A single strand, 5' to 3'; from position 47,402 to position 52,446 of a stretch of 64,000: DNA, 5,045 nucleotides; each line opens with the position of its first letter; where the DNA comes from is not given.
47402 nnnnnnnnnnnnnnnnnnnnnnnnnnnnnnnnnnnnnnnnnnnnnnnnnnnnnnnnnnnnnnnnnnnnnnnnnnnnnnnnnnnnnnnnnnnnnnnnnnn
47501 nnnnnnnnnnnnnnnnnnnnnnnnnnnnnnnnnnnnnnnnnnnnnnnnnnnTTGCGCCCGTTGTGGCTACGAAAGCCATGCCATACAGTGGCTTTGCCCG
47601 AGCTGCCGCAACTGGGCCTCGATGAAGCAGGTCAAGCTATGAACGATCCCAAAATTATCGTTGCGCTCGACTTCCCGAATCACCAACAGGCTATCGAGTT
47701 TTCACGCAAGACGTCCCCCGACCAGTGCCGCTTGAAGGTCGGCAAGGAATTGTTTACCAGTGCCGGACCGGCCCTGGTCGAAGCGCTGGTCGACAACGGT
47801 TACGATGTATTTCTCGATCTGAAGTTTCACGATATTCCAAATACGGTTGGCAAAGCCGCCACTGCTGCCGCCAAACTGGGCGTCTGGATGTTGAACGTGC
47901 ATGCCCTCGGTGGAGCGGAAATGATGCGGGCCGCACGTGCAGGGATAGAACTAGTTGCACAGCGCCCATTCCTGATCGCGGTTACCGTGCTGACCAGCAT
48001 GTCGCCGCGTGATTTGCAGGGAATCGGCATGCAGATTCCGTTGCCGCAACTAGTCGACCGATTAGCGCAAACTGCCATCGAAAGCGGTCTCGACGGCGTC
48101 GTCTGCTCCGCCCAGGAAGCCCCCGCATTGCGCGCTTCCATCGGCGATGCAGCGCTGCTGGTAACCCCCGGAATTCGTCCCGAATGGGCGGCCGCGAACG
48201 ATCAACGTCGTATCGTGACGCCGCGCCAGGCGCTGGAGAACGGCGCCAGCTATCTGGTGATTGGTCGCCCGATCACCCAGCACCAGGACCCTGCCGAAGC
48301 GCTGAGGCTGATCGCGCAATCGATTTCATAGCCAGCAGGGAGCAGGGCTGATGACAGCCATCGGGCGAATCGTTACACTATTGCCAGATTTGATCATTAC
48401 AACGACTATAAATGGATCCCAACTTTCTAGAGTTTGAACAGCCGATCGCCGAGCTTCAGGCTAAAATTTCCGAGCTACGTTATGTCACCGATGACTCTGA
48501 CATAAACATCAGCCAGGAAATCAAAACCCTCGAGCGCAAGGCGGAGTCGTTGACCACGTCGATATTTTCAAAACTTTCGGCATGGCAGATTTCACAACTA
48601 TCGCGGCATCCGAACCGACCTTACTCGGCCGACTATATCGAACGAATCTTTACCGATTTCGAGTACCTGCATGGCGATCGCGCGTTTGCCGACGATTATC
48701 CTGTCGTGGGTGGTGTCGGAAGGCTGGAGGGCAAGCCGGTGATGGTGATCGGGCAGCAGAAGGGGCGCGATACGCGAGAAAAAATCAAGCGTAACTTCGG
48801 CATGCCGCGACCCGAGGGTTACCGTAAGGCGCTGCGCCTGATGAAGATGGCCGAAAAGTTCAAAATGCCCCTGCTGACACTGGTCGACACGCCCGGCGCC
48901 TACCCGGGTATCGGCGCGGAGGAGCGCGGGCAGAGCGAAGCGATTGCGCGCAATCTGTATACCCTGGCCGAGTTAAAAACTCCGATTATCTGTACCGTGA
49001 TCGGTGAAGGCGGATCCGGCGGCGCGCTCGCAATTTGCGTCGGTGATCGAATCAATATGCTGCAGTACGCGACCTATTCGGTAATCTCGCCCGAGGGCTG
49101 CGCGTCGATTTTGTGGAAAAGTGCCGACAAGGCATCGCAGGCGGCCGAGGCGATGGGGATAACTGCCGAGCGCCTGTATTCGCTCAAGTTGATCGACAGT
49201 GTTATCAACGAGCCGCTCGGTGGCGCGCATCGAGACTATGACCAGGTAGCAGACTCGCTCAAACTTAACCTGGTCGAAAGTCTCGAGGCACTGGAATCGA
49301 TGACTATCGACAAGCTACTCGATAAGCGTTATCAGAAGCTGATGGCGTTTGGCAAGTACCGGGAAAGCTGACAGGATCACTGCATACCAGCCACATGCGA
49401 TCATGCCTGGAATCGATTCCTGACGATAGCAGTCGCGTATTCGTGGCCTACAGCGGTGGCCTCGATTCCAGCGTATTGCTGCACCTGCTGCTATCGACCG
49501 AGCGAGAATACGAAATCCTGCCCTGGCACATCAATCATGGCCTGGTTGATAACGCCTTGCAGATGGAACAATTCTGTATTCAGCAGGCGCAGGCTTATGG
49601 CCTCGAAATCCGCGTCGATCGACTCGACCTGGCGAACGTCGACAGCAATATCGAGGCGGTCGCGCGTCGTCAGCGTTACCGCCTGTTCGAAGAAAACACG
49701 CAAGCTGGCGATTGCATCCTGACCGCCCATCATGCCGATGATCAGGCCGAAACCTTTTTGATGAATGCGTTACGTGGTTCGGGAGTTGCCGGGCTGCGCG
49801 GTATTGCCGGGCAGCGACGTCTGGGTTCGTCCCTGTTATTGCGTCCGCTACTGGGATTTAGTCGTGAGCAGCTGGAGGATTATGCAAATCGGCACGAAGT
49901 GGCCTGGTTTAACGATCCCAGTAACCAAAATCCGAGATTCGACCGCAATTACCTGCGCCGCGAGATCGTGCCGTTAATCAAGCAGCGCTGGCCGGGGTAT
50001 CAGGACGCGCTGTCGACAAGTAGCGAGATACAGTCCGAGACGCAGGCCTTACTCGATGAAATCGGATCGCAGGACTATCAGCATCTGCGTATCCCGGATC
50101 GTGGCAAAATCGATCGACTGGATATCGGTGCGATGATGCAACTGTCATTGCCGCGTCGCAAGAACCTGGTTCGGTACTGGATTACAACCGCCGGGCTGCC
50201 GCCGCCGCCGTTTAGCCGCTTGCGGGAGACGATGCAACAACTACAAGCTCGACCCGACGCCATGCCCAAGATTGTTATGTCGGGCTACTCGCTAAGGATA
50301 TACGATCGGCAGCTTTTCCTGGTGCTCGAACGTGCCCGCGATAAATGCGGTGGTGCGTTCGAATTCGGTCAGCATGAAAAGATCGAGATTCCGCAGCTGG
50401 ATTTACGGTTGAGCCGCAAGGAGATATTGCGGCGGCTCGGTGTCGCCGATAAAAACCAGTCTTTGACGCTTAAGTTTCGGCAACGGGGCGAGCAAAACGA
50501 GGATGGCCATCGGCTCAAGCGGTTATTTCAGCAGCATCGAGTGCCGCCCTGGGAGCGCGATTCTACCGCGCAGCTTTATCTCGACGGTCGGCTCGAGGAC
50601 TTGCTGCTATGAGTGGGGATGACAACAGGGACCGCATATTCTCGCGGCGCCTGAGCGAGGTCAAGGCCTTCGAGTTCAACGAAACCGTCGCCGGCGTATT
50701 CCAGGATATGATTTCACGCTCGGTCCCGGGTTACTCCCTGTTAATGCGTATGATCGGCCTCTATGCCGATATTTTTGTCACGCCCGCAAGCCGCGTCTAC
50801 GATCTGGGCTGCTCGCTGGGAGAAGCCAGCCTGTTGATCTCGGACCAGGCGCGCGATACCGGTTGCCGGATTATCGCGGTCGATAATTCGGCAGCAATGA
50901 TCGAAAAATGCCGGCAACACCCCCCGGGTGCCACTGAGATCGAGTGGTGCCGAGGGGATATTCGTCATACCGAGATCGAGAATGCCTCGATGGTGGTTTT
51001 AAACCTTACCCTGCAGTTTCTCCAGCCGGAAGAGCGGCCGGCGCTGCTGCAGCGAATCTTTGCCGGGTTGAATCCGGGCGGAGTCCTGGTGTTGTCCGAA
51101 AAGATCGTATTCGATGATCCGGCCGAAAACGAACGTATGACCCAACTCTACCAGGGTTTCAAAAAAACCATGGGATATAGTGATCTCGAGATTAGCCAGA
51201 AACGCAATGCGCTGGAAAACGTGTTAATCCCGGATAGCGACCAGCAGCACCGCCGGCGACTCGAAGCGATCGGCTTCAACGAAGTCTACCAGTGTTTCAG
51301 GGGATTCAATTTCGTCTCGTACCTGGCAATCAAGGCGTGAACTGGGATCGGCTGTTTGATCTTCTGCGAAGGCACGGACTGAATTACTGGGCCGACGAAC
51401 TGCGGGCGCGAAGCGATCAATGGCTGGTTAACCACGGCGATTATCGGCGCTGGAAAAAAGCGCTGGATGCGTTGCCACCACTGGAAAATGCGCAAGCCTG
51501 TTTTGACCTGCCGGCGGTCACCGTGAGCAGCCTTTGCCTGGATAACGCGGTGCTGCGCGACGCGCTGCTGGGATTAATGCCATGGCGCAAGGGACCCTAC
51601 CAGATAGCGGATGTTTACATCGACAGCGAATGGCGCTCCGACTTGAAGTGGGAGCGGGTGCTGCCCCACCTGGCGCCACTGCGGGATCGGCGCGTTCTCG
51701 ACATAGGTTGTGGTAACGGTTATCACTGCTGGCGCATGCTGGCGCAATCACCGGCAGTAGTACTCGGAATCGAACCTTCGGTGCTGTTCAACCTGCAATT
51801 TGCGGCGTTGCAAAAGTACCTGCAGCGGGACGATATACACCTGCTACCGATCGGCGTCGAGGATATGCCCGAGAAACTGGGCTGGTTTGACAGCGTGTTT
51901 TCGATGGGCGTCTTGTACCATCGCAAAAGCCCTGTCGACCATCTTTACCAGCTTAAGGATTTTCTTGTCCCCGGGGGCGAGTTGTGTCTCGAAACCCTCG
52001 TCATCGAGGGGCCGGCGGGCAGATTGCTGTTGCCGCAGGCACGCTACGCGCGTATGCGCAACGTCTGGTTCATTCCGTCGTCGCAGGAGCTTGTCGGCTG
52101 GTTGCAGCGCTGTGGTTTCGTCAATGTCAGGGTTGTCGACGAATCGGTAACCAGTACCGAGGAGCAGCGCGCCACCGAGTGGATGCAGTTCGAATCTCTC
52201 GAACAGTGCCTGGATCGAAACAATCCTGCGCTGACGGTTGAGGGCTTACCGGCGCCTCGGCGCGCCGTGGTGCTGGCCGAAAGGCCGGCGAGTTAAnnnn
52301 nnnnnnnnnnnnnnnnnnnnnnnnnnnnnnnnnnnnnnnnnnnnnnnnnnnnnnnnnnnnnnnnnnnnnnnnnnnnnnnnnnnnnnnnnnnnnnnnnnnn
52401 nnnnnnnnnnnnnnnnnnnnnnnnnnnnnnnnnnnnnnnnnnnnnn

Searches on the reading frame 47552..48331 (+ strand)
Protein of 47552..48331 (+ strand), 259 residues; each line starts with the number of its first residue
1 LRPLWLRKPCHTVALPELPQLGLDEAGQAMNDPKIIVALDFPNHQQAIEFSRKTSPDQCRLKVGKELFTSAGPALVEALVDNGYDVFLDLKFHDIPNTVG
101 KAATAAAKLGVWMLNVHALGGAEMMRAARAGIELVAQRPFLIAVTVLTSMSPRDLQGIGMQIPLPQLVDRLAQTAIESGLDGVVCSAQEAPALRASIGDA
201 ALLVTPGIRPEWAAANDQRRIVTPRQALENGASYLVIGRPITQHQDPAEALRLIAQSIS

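Call 57: search_protein_families(library=pfam, proteins=[window:47552-48331:+], max_evalue=0.00001)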
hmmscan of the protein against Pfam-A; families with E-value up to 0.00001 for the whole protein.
window:47552-48331:+ (259 aa): 1 family
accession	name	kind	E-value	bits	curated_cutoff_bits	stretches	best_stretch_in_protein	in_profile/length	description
PF00215.30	OMPdecase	-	1.6e-59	201.9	27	1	33-253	1-220/221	Orotidine 5'-phosphate decarboxylase / HUMPS family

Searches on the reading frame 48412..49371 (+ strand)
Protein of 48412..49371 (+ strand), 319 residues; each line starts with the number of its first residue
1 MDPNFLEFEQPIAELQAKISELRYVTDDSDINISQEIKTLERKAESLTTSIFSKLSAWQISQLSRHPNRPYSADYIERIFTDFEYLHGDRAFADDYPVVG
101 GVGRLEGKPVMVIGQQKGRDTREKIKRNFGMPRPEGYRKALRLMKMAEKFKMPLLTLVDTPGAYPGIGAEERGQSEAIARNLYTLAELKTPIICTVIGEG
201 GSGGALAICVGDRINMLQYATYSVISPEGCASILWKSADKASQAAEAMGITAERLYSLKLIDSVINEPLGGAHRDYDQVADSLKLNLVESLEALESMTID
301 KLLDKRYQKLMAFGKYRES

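Call 57: search_protein_families(library=pfam, proteins=[window:48412-49371:+], max_evalue=0.00001)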
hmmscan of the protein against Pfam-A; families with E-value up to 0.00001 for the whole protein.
window:48412-49371:+ (319 aa): 2 families
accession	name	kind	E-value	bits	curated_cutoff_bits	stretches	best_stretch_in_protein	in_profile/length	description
PF03255.19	ACCA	-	2.6e-148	493.7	23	1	6-314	2-310/310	Acetyl co-enzyme A carboxylase carboxyltransferase-like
PF01039.27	Carboxyl_trans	-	6.9e-22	78.2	22.3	1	49-246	231-428/493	Carboxyl transferase domain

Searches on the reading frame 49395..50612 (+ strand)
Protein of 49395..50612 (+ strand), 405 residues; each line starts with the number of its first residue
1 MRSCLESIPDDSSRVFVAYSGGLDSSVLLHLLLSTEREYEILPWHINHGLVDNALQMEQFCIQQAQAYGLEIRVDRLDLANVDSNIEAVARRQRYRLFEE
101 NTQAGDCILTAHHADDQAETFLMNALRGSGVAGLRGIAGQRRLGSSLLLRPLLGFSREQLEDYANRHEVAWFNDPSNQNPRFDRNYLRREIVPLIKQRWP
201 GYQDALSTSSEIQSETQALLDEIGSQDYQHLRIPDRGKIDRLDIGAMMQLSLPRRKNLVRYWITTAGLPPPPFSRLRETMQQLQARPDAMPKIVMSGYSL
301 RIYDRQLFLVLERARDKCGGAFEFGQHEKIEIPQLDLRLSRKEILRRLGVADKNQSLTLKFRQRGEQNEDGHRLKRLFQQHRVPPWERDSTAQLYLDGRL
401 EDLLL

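Call 57: search_protein_families(library=pfam, proteins=[window:49395-50612:+], max_evalue=0.00001)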
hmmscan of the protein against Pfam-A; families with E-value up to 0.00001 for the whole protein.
window:49395-50612:+ (405 aa): 3 families
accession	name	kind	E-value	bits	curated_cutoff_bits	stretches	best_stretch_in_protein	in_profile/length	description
PF01171.26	ATP_bind_3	-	3.3e-51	174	27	1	15-190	2-182/182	PP-loop family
PF09179.16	TilS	-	7e-15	55.5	21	1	242-307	1-66/67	TilS substrate binding domain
PF11734.13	TilS_C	-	1.2e-06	28.2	22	1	366-400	15-49/74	TilS substrate C-terminal domain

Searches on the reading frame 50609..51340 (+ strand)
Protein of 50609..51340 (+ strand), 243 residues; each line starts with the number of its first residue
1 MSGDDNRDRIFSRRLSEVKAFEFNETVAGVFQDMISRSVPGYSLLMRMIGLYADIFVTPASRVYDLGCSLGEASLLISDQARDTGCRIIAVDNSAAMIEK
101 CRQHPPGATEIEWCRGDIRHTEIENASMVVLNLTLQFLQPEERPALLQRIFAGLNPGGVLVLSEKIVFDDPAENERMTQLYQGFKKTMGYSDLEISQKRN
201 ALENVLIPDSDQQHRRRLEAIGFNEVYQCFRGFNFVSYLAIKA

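Call 57: search_protein_families(library=pfam, proteins=[window:50609-51340:+], max_evalue=0.00001)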
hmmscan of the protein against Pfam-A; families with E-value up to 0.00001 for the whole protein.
window:50609-51340:+ (243 aa): 6 families
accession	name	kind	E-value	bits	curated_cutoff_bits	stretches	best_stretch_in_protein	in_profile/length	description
PF13649.12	Methyltransf_25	-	5.1e-13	50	27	1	63-158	1-97/97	Methyltransferase domain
PF08241.18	Methyltransf_11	-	5.7e-10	40.1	21.2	1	65-162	2-95/95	Methyltransferase domain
PF13847.12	Methyltransf_31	-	5.9e-09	36.2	27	1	60-166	4-113/145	Methyltransferase domain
PF08242.18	Methyltransf_12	-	2.3e-07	31.9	30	1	65-160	2-98/98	Methyltransferase domain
PF13489.12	Methyltransf_23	-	4.1e-06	27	27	1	61-181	24-132/164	Methyltransferase domain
PF00891.24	Methyltransf_2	-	7e-06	26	22.3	1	59-181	62-182/210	O-methyltransferase domain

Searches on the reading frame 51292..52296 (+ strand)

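Call 57: search_protein_families(library=pfam, proteins=[window:51292-52296:+], max_evalue=0.00001)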
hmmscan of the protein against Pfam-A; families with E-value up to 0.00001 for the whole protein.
window:51292-52296:+ (334 aa): 6 families
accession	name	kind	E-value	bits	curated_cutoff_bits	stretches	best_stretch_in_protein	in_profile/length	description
PF08003.17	Methyltransf_9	-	1.3e-118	396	23.8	1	27-330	7-314/315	Protein of unknown function (DUF1698)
PF13489.12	Methyltransf_23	-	1.2e-12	48.3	27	1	119-280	8-163/164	Methyltransferase domain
PF13847.12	Methyltransf_31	-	5.6e-08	33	27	1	133-238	5-114/145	Methyltransferase domain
PF13649.12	Methyltransf_25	-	6e-08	33.7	27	1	135-229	1-97/97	Methyltransferase domain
PF08242.18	Methyltransf_12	-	1.1e-07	32.9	30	1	136-231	1-98/98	Methyltransferase domain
PF08241.18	Methyltransf_11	-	1.3e-07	32.6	21.2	1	136-232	1-94/95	Methyltransferase domain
